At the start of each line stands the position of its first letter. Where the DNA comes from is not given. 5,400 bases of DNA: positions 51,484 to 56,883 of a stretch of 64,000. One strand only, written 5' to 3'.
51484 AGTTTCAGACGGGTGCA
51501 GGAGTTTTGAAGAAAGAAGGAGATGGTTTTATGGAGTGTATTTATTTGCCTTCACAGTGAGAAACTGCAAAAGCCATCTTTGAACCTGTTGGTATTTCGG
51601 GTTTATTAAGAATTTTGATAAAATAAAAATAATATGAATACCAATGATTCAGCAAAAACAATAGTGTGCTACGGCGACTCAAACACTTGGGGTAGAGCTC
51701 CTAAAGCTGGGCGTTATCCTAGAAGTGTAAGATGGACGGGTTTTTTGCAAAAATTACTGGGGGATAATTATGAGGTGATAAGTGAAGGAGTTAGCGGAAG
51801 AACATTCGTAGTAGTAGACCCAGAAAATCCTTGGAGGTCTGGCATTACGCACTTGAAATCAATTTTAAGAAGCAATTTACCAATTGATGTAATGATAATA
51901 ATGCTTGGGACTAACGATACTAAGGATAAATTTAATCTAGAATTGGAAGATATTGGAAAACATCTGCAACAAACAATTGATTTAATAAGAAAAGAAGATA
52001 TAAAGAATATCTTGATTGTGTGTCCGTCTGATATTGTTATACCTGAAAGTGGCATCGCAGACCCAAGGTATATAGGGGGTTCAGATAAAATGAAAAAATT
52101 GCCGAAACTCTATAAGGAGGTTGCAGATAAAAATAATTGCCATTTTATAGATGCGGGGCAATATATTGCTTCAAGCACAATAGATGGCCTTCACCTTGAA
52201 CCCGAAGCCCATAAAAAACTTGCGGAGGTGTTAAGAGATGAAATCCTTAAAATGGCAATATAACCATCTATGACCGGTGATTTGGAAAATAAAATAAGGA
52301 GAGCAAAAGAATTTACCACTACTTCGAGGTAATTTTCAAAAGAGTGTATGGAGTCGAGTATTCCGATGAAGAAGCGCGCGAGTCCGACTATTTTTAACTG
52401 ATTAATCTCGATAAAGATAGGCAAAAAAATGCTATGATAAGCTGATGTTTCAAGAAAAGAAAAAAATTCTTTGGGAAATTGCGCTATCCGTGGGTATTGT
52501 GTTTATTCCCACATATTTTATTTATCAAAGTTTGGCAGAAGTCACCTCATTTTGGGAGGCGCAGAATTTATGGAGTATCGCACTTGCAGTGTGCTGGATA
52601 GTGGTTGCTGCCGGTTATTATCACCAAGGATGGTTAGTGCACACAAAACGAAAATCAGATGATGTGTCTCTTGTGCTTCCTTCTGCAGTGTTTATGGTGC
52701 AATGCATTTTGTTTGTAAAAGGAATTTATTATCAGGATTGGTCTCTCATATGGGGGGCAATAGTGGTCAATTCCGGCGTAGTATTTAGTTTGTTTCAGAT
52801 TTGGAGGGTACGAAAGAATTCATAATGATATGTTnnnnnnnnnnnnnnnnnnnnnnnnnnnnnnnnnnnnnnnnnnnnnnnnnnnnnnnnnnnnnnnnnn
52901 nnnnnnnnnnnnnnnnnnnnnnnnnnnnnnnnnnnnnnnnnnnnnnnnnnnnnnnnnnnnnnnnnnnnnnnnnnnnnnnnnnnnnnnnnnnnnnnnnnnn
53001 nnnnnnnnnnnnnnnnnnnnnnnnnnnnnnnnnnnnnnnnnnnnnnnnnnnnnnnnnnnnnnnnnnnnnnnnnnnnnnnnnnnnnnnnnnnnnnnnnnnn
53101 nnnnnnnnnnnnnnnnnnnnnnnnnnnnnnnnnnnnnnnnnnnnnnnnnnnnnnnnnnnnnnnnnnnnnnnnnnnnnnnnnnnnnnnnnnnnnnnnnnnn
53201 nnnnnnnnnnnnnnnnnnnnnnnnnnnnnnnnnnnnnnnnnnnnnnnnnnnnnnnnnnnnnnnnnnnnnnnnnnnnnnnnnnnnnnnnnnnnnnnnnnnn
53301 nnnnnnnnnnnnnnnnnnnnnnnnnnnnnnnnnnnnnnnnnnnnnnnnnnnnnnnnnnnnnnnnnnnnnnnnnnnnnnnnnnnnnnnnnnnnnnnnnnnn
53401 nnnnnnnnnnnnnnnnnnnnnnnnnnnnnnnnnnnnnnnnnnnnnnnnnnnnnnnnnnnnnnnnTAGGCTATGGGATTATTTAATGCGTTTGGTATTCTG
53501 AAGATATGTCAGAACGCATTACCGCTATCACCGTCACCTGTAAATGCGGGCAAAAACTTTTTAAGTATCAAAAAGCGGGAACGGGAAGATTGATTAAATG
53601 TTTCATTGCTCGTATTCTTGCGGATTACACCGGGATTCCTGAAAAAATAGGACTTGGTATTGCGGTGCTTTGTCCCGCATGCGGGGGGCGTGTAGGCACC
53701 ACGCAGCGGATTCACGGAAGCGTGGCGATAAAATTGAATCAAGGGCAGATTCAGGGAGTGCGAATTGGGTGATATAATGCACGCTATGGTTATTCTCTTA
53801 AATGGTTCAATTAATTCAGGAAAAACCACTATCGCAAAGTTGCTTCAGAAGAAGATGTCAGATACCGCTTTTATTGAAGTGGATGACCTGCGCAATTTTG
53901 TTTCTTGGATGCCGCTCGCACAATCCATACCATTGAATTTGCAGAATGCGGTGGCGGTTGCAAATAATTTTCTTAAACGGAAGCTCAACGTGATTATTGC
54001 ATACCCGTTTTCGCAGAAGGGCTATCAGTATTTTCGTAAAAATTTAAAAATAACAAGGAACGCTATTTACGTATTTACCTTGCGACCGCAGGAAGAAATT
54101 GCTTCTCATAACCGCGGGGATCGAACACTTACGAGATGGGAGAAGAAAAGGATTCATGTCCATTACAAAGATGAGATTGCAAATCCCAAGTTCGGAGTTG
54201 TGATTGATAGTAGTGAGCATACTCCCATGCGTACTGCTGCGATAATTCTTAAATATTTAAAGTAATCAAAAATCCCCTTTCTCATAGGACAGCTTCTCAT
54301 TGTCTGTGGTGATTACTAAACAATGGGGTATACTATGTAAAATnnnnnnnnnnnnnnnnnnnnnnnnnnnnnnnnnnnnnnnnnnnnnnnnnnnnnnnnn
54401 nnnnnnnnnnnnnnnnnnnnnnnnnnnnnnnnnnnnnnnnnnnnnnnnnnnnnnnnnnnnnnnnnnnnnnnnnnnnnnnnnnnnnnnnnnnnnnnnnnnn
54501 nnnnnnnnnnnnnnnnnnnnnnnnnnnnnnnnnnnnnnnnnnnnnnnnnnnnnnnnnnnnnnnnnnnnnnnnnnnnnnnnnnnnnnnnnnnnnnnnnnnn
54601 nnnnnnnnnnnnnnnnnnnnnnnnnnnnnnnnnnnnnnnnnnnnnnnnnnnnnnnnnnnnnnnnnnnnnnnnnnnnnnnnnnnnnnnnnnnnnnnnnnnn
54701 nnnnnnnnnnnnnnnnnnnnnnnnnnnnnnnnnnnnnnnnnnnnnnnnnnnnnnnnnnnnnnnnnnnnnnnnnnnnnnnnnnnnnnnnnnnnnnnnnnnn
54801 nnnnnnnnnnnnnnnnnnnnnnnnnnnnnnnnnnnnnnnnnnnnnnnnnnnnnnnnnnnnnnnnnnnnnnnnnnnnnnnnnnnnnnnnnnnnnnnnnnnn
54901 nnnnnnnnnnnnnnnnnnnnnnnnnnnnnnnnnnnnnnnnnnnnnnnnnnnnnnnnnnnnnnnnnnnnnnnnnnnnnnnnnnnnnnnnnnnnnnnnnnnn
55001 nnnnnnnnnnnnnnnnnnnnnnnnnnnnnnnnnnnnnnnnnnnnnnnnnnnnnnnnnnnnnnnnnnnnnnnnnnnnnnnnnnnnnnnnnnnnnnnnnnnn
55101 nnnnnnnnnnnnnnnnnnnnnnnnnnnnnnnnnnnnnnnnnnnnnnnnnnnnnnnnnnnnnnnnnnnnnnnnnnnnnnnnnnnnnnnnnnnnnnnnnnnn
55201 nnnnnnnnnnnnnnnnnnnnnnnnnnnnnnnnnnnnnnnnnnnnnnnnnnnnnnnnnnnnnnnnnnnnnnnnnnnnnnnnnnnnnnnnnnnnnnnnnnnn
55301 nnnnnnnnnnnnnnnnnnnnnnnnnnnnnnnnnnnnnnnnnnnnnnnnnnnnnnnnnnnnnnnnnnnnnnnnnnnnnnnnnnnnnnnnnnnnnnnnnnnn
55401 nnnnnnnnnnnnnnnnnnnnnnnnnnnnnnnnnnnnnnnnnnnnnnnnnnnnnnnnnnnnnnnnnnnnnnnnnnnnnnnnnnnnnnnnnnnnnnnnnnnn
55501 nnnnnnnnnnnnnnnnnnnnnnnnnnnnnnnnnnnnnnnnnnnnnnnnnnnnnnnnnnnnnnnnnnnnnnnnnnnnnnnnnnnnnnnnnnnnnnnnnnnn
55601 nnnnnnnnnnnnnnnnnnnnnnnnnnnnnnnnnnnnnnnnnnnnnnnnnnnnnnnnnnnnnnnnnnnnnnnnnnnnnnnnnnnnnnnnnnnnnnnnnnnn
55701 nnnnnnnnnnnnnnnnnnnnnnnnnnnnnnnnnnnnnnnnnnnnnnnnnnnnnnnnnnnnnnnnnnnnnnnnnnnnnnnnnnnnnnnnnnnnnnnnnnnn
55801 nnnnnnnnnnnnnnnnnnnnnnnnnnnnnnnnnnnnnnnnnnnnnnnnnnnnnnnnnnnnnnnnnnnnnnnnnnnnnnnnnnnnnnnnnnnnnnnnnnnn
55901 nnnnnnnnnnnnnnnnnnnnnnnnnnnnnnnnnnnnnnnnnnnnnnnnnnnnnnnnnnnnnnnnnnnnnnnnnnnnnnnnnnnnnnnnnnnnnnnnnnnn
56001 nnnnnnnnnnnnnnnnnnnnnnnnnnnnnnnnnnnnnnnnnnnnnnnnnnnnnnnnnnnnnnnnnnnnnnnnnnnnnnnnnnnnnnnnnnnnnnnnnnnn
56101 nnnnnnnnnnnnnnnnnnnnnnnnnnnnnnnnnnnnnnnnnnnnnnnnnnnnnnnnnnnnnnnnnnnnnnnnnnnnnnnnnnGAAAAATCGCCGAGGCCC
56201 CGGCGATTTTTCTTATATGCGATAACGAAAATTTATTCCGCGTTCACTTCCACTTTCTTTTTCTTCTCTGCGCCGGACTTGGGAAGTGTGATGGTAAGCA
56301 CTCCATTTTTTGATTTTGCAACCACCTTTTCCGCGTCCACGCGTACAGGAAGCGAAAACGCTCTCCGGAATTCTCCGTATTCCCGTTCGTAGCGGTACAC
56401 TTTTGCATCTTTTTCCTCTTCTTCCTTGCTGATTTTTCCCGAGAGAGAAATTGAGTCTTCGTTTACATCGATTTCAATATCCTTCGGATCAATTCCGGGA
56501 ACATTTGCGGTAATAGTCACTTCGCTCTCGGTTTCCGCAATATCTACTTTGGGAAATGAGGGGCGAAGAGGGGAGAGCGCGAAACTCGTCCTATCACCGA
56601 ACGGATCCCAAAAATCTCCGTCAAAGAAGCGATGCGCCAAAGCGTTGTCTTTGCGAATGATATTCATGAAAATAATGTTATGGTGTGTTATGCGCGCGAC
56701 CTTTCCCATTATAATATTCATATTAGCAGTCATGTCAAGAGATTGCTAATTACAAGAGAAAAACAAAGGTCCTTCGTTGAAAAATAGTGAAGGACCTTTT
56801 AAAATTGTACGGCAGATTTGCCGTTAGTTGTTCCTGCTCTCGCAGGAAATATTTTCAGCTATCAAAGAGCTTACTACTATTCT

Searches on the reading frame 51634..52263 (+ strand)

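Call 89: search_protein_families(library=pfam, proteins=[window:51634-52263:+], max_evalue=0.01)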
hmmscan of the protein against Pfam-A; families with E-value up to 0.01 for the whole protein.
window:51634-52263:+ (209 aa): 3 families
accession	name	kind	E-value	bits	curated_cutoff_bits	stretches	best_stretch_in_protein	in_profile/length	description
PF13472.12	Lipase_GDSL_2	-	1.7e-18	68.2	32.9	1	12-194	1-177/178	GDSL-like Lipase/Acylhydrolase family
PF00657.28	Lipase_GDSL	-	1.7e-11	45.1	23.6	1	10-199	1-207/208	GDSL-like Lipase/Acylhydrolase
PF04311.20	DUF459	-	0.00012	22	27.2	0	73-99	50-75/197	Protein of unknown function (DUF459)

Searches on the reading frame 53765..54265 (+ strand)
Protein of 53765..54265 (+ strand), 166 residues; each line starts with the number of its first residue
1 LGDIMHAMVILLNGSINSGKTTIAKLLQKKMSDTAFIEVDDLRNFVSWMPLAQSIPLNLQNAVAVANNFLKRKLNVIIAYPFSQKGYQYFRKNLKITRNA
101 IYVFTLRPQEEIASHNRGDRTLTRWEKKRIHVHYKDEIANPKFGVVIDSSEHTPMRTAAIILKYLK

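Call 89: search_protein_families(library=pfam, proteins=[window:53765-54265:+], max_evalue=0.01)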
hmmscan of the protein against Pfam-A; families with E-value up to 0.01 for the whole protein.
window:53765-54265:+ (166 aa): 5 families
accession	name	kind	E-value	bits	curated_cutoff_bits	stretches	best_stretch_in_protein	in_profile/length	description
PF07931.18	CPT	-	4e-09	37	22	1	7-39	1-34/172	Chloramphenicol phosphotransferase-like protein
PF13238.12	AAA_18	-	0.00021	22.2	29.4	1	10-47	1-39/128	AAA domain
PF06414.18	Zeta_toxin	-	0.00046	20.1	22.3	1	8-45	17-57/199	Zeta toxin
PF01583.26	APS_kinase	-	0.005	17.3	21.1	0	7-35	2-30/152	Adenylylsulphate kinase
PF20720.3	nSTAND3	-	0.0064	16.6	27.2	0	9-48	19-60/155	Novel STAND NTPase 3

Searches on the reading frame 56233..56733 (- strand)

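Call 89: search_protein_families(library=pfam, proteins=[window:56233-56733:-], max_evalue=0.01)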
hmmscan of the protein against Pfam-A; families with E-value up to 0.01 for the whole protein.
window:56233-56733:- (166 aa): 3 families
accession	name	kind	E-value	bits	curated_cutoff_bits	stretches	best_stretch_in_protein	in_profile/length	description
PF00011.27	HSP20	-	2e-24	86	20.8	1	64-163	1-101/102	Hsp20/alpha crystallin family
PF17886.7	ArsA_HSP20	-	2.2e-05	24.4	22.5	1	71-149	3-62/63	HSP20-like domain found in ArsA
PF04969.22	CS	-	2.8e-05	25.4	21.3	1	62-152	2-78/78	CS domain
